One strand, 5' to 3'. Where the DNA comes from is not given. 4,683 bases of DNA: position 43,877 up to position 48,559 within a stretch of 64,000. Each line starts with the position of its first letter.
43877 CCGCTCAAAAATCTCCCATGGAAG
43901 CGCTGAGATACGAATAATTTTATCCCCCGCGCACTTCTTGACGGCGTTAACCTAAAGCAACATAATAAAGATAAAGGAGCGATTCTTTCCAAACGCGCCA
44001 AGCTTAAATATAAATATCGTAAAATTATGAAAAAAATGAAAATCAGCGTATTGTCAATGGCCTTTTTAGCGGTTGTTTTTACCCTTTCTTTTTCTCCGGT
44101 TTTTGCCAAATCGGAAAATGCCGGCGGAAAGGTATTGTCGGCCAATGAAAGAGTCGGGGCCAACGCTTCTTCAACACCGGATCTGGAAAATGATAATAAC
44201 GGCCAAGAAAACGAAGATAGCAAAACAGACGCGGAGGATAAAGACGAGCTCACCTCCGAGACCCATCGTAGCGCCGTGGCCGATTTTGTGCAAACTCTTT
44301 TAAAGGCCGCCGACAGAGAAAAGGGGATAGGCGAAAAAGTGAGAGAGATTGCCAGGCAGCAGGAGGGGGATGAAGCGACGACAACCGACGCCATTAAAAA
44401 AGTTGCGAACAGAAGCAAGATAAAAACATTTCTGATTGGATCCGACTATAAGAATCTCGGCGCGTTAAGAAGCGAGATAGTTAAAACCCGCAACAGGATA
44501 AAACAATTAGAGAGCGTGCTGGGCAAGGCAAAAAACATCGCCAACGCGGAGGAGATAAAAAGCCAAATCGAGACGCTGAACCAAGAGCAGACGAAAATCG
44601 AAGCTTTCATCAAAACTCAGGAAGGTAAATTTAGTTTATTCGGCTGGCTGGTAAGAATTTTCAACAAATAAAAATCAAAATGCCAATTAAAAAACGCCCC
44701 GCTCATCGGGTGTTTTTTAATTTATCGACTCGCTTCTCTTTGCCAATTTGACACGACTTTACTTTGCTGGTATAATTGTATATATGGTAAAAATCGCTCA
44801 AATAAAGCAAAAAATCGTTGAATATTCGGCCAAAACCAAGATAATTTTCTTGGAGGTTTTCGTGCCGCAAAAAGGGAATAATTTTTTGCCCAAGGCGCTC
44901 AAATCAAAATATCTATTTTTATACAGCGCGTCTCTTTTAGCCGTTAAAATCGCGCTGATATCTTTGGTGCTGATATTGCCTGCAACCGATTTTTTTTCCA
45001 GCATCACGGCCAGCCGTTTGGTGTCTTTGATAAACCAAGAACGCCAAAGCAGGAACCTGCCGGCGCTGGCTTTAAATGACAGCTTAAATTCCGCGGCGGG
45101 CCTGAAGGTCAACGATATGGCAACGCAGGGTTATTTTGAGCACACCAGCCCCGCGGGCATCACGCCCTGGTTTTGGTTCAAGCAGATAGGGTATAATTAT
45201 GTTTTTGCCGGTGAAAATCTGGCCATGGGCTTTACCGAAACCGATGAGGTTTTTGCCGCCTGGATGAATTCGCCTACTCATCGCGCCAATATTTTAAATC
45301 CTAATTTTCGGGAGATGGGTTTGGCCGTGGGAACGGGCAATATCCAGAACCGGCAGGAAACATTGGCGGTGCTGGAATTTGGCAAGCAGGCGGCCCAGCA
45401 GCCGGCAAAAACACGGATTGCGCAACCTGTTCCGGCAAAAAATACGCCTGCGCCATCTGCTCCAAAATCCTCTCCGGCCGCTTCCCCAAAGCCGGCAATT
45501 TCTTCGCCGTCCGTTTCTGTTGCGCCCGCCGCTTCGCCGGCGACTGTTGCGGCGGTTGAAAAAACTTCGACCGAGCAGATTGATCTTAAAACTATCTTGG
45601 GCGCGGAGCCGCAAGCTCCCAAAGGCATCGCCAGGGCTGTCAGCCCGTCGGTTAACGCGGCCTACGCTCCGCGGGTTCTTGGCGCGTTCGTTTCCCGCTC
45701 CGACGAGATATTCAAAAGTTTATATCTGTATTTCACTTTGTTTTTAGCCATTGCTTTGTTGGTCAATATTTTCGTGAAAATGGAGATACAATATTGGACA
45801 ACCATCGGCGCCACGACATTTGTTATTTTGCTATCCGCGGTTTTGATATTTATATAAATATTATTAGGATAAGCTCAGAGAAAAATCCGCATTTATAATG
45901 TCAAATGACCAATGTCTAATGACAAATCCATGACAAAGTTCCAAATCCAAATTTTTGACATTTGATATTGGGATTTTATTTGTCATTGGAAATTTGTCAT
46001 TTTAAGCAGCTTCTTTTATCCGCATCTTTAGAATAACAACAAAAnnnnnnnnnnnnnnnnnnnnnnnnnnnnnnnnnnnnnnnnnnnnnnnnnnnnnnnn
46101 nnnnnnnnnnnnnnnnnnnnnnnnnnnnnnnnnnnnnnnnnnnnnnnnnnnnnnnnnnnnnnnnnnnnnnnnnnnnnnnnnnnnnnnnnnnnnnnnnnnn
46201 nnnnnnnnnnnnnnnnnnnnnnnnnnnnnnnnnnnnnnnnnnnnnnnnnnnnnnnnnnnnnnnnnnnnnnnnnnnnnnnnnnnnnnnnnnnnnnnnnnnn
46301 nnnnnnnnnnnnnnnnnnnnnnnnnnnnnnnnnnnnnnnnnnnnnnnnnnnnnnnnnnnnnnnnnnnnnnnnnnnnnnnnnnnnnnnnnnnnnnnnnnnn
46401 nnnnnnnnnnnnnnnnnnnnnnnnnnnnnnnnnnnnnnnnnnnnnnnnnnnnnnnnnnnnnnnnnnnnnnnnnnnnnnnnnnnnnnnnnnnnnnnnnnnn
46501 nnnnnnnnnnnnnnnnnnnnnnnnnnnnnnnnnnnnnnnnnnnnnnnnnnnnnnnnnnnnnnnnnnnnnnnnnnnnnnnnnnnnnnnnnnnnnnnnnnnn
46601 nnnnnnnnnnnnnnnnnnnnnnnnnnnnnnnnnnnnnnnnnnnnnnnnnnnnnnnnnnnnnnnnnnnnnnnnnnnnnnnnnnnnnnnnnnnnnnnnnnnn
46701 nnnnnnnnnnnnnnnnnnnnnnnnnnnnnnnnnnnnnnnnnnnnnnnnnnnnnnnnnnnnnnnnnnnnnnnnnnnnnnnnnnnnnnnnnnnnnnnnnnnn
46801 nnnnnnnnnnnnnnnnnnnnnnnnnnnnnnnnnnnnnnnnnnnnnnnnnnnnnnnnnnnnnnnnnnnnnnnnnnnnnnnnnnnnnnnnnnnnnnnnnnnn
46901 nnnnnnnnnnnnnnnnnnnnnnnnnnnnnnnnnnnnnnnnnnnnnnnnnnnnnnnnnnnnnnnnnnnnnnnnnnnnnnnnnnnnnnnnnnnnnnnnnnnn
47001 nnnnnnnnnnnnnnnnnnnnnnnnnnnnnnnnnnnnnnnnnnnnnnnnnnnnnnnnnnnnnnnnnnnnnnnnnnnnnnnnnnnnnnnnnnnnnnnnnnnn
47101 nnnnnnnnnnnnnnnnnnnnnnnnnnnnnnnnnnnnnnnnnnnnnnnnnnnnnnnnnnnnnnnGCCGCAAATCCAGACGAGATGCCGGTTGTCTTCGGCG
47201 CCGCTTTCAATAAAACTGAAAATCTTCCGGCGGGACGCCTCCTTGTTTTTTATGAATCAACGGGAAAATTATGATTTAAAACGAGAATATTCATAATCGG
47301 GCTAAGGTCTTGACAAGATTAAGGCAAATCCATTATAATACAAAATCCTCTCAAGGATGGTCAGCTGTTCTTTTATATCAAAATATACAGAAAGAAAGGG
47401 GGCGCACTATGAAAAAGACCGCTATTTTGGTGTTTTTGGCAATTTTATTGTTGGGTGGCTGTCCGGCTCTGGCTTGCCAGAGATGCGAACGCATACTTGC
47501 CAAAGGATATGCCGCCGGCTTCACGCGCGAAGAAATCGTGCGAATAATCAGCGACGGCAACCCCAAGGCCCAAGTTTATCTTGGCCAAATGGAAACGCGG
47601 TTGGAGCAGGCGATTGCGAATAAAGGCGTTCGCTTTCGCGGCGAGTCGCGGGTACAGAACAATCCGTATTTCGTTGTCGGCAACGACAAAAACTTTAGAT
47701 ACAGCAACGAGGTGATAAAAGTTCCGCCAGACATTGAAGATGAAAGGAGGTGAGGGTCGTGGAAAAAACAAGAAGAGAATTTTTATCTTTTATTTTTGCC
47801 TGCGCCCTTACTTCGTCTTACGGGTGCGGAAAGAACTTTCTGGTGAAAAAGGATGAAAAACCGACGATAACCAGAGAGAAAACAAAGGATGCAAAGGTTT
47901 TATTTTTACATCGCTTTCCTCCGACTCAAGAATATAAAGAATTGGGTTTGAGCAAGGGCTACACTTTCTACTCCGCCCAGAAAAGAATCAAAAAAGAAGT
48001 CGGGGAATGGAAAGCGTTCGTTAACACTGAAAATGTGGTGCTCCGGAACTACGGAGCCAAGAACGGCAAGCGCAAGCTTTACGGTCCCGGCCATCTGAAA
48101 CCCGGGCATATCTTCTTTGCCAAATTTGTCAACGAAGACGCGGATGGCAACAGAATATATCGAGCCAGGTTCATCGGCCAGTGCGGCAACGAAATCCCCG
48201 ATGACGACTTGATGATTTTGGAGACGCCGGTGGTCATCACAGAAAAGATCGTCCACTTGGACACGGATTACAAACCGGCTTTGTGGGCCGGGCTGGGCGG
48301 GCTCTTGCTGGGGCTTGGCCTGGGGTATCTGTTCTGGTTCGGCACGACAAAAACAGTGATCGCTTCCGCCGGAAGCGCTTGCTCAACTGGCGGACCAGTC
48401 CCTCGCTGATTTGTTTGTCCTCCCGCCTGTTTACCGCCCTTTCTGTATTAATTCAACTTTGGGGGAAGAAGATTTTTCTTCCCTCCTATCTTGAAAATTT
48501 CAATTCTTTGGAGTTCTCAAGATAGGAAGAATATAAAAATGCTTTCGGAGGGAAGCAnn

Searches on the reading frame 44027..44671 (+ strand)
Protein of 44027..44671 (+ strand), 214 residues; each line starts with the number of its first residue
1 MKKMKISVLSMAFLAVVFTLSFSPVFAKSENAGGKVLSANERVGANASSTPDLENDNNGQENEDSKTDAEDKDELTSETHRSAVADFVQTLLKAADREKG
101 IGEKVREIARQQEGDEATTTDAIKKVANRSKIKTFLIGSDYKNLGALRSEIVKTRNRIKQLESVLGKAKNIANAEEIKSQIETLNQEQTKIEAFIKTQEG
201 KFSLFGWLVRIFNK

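Call 3: search_protein_families(library=pfam, proteins=[window:44027-44671:+], max_evalue=0.01)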
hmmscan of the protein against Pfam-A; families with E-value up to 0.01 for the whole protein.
window:44027-44671:+ (214 aa): 1 family
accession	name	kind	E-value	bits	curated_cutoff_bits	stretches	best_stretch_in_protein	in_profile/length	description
PF20663.3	COG4_N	-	0.0056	17.2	27.3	0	142-195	2-53/107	Conserved oligomeric Golgi complex subunit 4, N-terminal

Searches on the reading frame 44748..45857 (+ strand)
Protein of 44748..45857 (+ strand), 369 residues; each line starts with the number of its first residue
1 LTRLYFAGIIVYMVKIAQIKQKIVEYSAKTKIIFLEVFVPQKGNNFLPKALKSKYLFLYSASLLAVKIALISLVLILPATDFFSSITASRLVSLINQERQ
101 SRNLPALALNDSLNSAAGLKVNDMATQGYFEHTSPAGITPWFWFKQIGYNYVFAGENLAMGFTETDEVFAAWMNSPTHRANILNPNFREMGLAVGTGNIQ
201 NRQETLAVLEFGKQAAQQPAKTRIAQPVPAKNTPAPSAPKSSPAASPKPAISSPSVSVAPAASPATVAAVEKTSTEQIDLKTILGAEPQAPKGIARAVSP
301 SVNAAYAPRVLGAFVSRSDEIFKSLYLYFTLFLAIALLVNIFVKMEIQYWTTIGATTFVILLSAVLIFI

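Call 3: search_protein_families(library=pfam, proteins=[window:44748-45857:+], max_evalue=0.01)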
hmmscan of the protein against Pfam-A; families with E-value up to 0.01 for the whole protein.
window:44748-45857:+ (369 aa): 1 family
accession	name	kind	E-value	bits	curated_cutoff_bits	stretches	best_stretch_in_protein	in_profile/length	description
PF00188.32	CAP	-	5.9e-19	69.5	21.1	1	93-197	2-105/117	Cysteine-rich secretory protein family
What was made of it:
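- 44784..45857 (+): CAP/YkwD-domain membrane protein: N-terminal TM, extracellular CAP domain, Pro/Ala linker, conserved P[RK]VLG box (nt 45669) and two C-terminal TMs. It is the conserved upstream partner gene. Pfam CAP E 6e-19 (call 3).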

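Call 4: search_protein_families(library=ncbifam, proteins=[window:44748-45857:+], max_evalue=0.01)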
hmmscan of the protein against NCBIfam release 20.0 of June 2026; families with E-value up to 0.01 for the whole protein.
window:44748-45857:+ (369 aa): 2 families
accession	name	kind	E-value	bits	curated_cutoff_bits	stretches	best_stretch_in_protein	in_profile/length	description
TIGR02909.1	spore_YkwD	subfamily_domain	5.3e-33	113.6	171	1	89-197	6-114/127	uncharacterized protein, YkwD family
NF052539.1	DivAsocLipDalA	equivalog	9.9e-17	61.3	200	1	88-194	48-154/169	divisome-associated lipoprotein DalA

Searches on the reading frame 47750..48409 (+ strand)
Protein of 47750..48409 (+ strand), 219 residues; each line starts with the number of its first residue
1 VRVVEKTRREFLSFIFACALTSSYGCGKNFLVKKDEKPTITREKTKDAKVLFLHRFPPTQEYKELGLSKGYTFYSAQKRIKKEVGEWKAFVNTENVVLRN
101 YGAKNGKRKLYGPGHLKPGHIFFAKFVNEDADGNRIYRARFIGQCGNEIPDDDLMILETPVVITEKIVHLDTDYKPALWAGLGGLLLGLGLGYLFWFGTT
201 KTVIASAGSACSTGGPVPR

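Call 3: search_protein_families(library=pfam, proteins=[window:47750-48409:+], max_evalue=0.01)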
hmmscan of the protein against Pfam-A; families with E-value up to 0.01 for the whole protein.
window:47750-48409:+ (219 aa): 0 families

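Call 69: find_homologous_proteins(query=window:47750-48409:+, max_evalue=0.001)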
Query window:47750-48409:+ (219 aa): 15 proteins with E <= 0.001 among 783 candidates.
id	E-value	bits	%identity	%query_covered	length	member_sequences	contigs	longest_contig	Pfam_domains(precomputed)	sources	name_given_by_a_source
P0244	1.2e-144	498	100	99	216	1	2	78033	-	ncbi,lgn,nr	ncbi:MAG: hypothetical protein PHT44_04410 [Candidatus Portnoybacteria bacterium]|nr:hypothetical pr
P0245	1.2e-130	452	89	99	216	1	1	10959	-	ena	-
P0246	1.5e-107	376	77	99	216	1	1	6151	-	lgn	-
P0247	7.3e-103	361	73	100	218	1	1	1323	-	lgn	-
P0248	6.6e-89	315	63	95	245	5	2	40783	-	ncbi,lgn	-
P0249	1.1e-87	311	64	98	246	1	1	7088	-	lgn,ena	-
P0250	3.5e-84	300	70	84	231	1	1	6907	-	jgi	-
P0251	1.4e-82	295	65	89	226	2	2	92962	-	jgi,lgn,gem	-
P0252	2.2e-82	294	53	92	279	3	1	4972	-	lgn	-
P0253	2.8e-80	287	48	98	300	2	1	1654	-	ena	-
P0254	9.4e-78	279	59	98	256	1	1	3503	-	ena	-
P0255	3.3e-74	267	55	95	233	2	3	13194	-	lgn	-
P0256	7.4e-72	260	62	85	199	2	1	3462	-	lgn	-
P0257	3.7e-69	251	54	89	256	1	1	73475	-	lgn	-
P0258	5.4e-50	188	45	95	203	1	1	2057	-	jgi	jgi:hypothetical protein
